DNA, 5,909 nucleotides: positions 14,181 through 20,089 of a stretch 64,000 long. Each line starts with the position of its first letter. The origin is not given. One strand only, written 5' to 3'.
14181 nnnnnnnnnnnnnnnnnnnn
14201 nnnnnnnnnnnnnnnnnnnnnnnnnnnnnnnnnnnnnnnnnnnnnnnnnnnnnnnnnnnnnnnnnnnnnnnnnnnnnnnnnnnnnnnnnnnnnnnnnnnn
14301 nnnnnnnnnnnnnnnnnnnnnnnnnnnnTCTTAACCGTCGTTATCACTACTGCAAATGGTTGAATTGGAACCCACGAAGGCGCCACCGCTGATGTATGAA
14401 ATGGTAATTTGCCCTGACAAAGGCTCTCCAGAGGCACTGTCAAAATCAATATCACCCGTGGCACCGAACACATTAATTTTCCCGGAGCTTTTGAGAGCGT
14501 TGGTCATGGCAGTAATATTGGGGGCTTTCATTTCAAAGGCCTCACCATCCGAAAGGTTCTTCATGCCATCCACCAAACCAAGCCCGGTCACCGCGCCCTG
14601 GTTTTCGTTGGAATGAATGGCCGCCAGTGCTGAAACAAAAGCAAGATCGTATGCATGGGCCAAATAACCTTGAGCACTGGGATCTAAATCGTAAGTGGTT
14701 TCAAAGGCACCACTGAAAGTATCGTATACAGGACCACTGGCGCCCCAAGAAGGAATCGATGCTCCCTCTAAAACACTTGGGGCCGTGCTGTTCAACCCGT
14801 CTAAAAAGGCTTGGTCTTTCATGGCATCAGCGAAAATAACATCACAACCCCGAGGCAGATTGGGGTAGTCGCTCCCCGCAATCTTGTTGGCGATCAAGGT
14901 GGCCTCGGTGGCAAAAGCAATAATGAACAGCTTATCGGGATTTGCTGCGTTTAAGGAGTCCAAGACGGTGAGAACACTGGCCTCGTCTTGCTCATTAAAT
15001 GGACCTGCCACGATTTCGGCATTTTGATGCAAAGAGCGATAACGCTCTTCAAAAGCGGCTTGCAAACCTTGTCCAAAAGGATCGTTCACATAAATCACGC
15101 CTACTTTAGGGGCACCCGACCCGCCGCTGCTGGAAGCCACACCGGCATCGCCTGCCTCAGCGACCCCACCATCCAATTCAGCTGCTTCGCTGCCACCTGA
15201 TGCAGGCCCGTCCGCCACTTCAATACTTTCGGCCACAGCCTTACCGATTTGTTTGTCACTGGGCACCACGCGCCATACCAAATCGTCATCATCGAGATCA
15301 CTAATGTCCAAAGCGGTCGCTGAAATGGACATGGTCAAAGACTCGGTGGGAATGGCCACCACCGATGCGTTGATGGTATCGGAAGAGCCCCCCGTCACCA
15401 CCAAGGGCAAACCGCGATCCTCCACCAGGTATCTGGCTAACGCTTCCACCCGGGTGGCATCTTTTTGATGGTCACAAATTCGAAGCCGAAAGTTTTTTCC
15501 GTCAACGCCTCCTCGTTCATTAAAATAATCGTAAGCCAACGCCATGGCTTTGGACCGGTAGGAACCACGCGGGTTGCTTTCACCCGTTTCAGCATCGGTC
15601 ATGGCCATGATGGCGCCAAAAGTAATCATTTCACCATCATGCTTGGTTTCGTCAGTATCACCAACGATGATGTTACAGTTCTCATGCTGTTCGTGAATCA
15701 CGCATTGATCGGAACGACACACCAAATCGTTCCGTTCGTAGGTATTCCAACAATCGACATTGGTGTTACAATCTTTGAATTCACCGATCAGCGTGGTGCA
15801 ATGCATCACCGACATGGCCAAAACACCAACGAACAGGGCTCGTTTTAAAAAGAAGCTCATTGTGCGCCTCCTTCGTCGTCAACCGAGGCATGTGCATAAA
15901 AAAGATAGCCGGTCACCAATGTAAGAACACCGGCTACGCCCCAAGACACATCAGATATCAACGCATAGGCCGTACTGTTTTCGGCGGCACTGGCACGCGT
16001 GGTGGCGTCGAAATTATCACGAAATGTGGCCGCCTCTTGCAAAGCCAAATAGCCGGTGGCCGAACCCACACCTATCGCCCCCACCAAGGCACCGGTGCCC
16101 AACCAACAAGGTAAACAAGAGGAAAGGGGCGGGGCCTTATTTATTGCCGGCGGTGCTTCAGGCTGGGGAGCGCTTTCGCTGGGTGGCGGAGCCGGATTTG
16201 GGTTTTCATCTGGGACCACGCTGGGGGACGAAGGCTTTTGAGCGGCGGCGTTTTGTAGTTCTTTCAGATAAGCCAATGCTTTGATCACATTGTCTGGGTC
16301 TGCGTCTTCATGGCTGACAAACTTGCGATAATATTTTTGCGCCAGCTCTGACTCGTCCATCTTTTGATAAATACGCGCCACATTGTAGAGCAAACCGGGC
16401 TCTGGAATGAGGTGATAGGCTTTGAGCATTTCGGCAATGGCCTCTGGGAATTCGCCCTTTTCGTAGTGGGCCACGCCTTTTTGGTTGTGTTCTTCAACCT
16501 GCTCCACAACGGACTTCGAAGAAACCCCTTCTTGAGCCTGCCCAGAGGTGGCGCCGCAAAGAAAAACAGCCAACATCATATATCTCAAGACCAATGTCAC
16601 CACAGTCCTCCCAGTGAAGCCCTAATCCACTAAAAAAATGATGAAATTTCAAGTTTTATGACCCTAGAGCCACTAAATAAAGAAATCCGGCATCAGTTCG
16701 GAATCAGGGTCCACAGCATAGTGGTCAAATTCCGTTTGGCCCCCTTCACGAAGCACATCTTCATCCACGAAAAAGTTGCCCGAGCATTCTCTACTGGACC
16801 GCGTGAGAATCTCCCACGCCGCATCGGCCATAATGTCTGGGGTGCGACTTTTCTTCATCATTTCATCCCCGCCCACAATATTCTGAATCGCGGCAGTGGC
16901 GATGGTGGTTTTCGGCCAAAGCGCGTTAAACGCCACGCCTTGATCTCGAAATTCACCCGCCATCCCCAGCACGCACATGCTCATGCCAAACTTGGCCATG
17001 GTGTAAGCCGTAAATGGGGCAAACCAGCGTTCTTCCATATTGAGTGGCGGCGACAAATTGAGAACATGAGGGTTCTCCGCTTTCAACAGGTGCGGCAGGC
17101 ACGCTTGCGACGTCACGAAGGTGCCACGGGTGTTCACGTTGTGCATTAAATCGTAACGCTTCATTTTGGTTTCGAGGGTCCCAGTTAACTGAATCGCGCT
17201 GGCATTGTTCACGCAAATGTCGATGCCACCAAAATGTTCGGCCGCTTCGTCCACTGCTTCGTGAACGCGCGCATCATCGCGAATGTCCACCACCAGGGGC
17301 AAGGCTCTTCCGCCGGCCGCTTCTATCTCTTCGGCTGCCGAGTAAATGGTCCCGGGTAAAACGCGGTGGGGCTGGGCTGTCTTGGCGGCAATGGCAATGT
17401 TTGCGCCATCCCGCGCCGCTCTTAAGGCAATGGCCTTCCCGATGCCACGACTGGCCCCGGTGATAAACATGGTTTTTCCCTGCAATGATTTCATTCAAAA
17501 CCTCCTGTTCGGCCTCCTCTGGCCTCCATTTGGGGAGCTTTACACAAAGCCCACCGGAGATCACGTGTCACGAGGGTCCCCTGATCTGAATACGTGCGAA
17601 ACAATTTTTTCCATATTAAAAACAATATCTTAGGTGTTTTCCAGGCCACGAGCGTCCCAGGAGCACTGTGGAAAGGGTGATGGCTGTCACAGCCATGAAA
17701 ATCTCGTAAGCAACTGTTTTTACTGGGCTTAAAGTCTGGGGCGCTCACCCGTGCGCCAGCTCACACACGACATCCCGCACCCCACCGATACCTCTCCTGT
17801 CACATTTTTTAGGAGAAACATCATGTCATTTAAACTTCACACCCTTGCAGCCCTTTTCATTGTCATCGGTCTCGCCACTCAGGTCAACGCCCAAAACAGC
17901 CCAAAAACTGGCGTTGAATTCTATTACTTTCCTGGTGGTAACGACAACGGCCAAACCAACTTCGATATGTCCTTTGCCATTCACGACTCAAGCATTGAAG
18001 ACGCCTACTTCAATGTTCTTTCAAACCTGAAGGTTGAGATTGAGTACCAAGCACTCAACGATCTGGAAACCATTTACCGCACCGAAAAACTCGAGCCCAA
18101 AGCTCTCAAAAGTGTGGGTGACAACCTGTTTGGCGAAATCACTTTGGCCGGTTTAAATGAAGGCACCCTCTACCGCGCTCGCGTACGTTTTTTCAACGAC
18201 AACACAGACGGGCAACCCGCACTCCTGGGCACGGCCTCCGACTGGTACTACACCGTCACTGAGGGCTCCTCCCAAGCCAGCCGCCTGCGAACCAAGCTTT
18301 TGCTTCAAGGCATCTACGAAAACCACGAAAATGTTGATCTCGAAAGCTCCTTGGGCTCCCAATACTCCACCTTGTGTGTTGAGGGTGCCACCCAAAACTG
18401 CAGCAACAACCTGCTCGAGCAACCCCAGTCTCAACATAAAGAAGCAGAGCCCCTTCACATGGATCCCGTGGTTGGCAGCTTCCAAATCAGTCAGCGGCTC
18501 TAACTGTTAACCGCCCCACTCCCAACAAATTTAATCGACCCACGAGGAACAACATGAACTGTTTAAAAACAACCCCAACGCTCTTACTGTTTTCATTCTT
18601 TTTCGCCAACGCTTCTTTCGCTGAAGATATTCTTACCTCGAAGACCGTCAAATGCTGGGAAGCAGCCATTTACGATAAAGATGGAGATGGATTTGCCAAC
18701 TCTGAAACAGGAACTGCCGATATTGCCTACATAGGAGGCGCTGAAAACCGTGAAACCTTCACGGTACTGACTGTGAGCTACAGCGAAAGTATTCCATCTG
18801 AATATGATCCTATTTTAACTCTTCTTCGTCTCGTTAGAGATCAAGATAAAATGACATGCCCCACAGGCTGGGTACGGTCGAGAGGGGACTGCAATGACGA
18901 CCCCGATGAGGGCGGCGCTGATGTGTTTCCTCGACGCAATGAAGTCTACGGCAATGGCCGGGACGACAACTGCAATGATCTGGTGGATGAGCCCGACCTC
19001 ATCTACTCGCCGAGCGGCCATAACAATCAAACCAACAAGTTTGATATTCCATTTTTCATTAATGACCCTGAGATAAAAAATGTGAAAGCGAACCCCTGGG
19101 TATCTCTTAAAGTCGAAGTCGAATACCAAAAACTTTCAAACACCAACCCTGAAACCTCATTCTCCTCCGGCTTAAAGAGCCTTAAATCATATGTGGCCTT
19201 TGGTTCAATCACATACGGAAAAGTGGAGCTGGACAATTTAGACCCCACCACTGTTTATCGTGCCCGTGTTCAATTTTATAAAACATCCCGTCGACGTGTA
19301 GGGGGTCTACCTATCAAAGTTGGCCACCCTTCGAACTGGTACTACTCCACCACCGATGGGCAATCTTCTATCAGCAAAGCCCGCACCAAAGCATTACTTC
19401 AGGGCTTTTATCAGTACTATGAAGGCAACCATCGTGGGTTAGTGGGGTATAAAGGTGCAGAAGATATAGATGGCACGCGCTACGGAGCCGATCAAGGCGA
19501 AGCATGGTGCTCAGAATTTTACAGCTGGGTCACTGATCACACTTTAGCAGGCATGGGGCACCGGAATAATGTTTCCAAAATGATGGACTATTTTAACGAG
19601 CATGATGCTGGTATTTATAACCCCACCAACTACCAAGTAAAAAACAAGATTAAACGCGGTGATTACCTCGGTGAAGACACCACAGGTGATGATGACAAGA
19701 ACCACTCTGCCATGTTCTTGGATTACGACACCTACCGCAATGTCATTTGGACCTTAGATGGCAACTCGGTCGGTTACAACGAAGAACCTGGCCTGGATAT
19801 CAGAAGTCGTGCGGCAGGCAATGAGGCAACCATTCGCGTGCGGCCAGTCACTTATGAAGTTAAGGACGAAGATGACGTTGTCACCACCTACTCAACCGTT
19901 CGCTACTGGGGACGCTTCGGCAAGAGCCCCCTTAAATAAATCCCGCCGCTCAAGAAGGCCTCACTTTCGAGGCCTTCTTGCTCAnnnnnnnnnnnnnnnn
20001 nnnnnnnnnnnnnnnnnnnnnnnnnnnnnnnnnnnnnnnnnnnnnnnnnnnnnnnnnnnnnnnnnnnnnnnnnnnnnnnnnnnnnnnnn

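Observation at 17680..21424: Tandem trio of secreted paralogs: MopE-like Cys motif plus a putative CHAP/NlpC-like Cys-His hydrolase, preceded by a truncated paralog lacking both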

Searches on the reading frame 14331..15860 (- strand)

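Call 3: search_protein_families(library=pfam, proteins=[window:14331-15860:-], max_evalue=1)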
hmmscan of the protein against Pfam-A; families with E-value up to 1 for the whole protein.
window:14331-15860:- (509 aa): 3 families
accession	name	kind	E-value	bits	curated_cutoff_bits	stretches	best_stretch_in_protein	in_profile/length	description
PF13458.12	Peripla_BP_6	-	6.1e-19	69.3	31.7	1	90-437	9-312/343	Periplasmic binding protein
PF01094.35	ANF_receptor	-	1.1e-06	28.4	25.4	1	103-213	3-114/353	Receptor family ligand binding region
PF13433.12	Peripla_BP_5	-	0.041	13.4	27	1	98-155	16-73/363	Periplasmic binding protein domain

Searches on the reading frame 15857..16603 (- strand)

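Call 3: search_protein_families(library=pfam, proteins=[window:15857-16603:-], max_evalue=1)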
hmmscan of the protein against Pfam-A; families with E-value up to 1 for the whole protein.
window:15857-16603:- (248 aa): 12 families
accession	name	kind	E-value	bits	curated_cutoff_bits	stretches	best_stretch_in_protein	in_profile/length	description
PF07719.23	TPR_2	-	7.4e-06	26.1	27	2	37-68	2-33/34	Tetratricopeptide repeat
PF00515.34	TPR_1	-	0.00019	21.6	27.8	2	37-57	2-22/34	Tetratricopeptide repeat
PF13181.12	TPR_8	-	0.0003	21.2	25.7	1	71-96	3-28/34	Tetratricopeptide repeat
PF13176.12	TPR_7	-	0.022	15.3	27.9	1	72-96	2-26/36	Tetratricopeptide repeat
PF04625.18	DEC-1_N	-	0.026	14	29.2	1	105-176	98-165/403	DEC-1 protein, N-terminal region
PF13424.12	TPR_12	-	0.028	15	30.1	0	42-94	9-70/77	Tetratricopeptide repeat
PF13428.12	TPR_14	-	0.034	15.3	23.5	0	70-112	2-43/44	Tetratricopeptide repeat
PF13432.12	TPR_16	-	0.054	14.4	32.7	0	42-65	37-60/65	Tetratricopeptide repeat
PF13174.12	TPR_6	-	0.073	14.2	26.3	1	72-97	3-28/33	Tetratricopeptide repeat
PF13371.12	TPR_9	-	0.091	13.2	35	0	69-104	29-64/73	Tetratricopeptide repeat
PF13414.12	TPR_11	-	0.16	12.2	26.8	0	45-65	3-23/42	TPR repeat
PF11846.14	Wzy_C_2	-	0.18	12.2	28.5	1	47-95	124-172/191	Virulence factor membrane-bound polymerase, C-terminal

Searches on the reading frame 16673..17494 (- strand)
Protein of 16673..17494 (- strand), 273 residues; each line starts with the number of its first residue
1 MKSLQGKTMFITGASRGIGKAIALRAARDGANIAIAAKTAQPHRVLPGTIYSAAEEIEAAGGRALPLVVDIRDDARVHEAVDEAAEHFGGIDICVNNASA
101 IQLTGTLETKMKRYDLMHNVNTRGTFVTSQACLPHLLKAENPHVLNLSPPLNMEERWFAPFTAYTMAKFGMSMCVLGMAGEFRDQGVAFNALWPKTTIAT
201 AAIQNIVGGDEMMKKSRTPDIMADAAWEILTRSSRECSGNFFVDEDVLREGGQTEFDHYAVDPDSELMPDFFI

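Call 63: search_protein_families(library=pfam, proteins=[window:16673-17494:-], max_evalue=0.0001)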
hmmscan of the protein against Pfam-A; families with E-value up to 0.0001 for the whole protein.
window:16673-17494:- (273 aa): 3 families
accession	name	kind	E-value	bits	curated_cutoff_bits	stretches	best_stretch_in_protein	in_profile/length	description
PF00106.31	adh_short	-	8.1e-33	114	26.6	1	7-201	1-185/195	short chain dehydrogenase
PF13561.12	adh_short_C2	-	7.2e-29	101.5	27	1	13-217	1-195/236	Enoyl-(Acyl carrier protein) reductase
PF08659.16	KR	-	9.3e-05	22.8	22.6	0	8-127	2-118/180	KR domain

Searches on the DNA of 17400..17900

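Call 57: search_rna_families(source=window, start=17400, end=17900, threshold=evalue, max_evalue=1)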
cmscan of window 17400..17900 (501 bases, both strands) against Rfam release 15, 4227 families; matches with E-value up to 1: 0.
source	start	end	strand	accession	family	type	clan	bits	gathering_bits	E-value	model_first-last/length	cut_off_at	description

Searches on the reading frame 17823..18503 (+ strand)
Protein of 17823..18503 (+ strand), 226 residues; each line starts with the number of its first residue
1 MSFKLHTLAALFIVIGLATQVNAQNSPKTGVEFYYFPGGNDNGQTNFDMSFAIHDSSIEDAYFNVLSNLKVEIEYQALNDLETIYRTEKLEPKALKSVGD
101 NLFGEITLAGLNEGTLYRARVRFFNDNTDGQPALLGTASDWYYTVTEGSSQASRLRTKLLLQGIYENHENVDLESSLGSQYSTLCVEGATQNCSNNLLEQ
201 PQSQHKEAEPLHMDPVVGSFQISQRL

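Call 3: search_protein_families(library=pfam, proteins=[window:17823-18503:+], max_evalue=1)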
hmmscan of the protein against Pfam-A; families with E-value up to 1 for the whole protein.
window:17823-18503:+ (226 aa): 1 family
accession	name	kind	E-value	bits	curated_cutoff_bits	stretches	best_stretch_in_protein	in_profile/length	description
PF00041.27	fn3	-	0.014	16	25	1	104-132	49-77/84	Fibronectin type III domain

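Call 4: search_protein_families(library=ncbifam, proteins=[window:17823-18503:+], max_evalue=1)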
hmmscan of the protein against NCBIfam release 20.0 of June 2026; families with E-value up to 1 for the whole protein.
window:17823-18503:+ (226 aa): 0 families

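Call 52: find_homologous_proteins(query=window:17823-18503:+, max_evalue=0.001)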
Query window:17823-18503:+ (226 aa): 4 proteins with E <= 0.001 among 145 candidates.
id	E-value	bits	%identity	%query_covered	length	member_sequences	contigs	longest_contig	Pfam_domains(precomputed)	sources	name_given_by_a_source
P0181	6.3e-146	502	100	100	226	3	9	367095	-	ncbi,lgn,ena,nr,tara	ncbi:MAG: hypothetical protein CMH56_01050 [Myxococcales bacterium]|nr:hypothetical protein [Myxococ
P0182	4.6e-107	375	75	100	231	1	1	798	-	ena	-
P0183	4.2e-85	303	66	96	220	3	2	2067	-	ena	-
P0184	1.5e-79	285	60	95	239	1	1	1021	-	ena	-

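Call 54: find_encoding_contigs(protein=P0183, flank=3000, max_places=3)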
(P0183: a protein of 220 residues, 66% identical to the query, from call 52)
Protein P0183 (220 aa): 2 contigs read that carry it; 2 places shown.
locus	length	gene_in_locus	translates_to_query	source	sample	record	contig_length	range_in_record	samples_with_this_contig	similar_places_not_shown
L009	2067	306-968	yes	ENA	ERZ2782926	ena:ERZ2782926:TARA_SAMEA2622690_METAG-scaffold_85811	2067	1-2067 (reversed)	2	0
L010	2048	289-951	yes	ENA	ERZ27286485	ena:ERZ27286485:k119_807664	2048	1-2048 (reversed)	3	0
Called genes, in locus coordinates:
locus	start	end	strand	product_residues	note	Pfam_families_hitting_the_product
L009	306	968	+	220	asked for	-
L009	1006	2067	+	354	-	?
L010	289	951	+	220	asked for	-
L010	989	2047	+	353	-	?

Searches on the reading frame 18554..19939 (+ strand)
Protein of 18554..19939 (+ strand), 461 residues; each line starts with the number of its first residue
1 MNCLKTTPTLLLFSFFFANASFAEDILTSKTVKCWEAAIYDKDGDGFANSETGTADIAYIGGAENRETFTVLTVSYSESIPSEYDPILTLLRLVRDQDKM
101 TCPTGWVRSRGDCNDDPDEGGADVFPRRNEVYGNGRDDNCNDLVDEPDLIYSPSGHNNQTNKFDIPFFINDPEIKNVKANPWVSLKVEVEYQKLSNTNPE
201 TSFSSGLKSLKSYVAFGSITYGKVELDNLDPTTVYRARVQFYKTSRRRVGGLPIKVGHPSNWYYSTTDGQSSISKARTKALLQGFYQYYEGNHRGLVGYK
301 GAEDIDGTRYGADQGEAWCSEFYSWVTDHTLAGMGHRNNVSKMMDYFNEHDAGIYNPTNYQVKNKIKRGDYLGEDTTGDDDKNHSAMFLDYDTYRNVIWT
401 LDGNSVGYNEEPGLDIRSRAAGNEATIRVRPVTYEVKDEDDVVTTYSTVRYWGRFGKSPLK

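Call 3: search_protein_families(library=pfam, proteins=[window:18554-19939:+], max_evalue=1)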
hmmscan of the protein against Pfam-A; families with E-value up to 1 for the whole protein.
window:18554-19939:+ (461 aa): 2 families
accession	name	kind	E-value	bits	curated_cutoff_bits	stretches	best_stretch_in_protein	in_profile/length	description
PF11617.13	Cu-binding_MopE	-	0.08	13.6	27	1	112-146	1-30/30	Putative metal-binding motif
PF22998.2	GNAT_LYC1-like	-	0.15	12.1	27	1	7-99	55-122/207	LYC1 GNAT-like C-terminal domain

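Call 4: search_protein_families(library=ncbifam, proteins=[window:18554-19939:+], max_evalue=1)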
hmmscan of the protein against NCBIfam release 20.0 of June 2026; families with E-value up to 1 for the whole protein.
window:18554-19939:+ (461 aa): 0 families
